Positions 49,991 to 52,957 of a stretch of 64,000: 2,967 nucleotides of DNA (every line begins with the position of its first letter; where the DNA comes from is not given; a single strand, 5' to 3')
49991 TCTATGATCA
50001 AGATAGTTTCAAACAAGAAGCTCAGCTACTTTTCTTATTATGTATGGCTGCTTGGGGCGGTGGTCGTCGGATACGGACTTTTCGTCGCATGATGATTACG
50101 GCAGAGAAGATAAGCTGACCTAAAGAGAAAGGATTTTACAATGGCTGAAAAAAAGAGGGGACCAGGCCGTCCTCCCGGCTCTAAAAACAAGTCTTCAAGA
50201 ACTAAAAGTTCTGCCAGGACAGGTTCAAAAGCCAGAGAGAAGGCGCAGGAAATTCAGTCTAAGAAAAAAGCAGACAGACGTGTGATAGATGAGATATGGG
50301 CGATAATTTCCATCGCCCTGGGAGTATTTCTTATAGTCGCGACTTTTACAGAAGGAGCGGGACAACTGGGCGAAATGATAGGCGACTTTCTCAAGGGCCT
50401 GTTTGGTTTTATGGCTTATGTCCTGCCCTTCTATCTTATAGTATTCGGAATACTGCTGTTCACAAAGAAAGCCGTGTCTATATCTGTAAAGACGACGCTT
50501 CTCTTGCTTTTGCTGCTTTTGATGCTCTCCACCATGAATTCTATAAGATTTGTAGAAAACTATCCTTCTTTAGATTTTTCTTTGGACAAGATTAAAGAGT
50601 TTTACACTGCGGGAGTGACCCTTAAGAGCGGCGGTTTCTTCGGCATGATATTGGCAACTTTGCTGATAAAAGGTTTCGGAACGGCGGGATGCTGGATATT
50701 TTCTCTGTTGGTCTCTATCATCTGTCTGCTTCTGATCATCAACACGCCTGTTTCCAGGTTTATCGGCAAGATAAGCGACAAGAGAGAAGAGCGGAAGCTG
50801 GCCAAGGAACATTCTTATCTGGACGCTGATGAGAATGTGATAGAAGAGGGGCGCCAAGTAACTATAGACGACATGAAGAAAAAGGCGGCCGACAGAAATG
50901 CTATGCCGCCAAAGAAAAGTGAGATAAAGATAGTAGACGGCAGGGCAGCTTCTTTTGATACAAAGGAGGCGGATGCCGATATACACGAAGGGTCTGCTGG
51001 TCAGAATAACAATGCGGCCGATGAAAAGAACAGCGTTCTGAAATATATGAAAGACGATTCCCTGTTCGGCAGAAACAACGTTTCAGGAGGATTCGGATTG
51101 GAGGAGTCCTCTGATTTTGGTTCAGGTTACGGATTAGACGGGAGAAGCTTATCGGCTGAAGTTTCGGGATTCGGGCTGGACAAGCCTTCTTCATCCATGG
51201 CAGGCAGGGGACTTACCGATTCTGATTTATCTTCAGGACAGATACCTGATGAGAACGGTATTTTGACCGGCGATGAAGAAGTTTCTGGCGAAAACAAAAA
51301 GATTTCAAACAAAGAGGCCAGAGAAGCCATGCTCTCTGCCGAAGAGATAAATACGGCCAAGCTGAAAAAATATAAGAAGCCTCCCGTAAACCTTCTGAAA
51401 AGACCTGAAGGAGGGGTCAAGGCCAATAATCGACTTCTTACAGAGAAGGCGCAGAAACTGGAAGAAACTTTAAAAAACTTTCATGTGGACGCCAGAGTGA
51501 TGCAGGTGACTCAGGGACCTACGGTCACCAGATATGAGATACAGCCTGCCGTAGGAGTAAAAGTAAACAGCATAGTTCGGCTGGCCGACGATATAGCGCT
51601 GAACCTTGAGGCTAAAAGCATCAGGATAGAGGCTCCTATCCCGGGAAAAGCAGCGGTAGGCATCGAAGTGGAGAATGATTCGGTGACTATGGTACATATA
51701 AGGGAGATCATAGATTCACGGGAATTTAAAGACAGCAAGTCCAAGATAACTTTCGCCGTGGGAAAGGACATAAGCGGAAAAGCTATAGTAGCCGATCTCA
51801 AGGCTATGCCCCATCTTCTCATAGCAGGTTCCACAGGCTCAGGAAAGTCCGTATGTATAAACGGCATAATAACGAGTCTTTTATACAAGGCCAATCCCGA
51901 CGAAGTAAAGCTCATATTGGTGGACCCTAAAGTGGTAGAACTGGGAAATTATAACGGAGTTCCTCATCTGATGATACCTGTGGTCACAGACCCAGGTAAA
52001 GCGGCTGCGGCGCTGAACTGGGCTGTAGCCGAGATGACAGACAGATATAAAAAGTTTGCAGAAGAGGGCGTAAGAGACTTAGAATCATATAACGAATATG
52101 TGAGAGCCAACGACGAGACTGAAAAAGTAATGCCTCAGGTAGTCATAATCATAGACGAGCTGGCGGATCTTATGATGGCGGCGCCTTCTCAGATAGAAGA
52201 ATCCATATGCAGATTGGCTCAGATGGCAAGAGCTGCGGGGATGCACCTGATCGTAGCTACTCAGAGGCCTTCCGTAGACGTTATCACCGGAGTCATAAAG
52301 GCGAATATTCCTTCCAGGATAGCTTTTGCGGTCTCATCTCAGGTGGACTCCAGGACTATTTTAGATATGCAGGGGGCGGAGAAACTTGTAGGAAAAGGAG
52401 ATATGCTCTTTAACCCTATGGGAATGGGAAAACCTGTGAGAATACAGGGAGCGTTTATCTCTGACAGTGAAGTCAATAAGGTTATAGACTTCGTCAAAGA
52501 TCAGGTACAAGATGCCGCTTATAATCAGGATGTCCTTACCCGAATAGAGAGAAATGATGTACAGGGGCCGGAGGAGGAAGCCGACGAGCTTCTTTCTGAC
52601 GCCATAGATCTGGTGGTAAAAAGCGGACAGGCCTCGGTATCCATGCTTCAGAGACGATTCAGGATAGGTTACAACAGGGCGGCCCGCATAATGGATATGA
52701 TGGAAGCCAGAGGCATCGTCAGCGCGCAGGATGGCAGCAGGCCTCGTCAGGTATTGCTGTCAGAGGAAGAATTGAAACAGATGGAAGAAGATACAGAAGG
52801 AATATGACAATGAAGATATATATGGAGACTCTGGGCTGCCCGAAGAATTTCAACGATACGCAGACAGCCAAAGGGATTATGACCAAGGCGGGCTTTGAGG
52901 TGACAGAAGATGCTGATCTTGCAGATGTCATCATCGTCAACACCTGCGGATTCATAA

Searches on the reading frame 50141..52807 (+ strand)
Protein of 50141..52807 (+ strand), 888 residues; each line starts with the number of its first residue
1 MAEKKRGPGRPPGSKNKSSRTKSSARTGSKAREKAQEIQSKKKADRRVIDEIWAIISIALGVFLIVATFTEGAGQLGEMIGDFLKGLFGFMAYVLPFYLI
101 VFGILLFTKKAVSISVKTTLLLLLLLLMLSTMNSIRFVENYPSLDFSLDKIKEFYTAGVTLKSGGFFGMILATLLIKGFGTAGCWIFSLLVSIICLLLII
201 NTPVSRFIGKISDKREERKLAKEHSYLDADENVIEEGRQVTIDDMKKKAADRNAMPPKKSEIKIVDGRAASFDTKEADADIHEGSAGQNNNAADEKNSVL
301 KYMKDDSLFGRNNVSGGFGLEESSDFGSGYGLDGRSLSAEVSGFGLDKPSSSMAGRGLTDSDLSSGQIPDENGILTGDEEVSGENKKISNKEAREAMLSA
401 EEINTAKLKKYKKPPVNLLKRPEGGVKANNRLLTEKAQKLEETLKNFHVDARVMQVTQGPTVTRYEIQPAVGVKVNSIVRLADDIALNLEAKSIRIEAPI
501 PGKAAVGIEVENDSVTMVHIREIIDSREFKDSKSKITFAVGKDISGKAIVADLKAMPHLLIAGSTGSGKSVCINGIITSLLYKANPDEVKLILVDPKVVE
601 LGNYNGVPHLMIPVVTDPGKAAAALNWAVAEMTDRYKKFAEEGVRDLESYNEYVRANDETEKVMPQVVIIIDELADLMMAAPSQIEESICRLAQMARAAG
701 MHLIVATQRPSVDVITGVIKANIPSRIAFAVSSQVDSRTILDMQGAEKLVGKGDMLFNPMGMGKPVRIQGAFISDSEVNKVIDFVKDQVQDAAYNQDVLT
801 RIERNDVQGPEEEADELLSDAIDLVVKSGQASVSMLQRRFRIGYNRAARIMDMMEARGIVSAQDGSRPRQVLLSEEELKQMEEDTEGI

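Call 8: search_protein_families(library=pfam, proteins=[window:50141-52807:+], max_evalue=0.001)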
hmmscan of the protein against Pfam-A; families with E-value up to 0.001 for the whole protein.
window:50141-52807:+ (888 aa): 6 families
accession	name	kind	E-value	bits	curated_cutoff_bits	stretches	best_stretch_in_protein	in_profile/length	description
PF01580.24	FtsK_SpoIIIE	-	5.9e-68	229.1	24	1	520-712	2-221/221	FtsK/SpoIIIE family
PF17854.6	FtsK_alpha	-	7.7e-31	106.7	22.9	1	414-512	2-101/101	FtsK alpha domain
PF09397.16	FtsK_gamma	-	7.8e-30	102.8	30.6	1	812-873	1-62/63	Ftsk gamma domain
PF13491.11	FtsK_4TM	-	7.2e-09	36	23.1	1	73-210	47-169/171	4TM region of DNA translocase FtsK/SpoIIIE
PF20703.3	nSTAND1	-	0.00048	20.3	27.1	1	541-706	18-158/379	Novel STAND NTPase 1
PF13245.12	AAA_19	-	0.00052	20.6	25.1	0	553-680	8-105/134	AAA domain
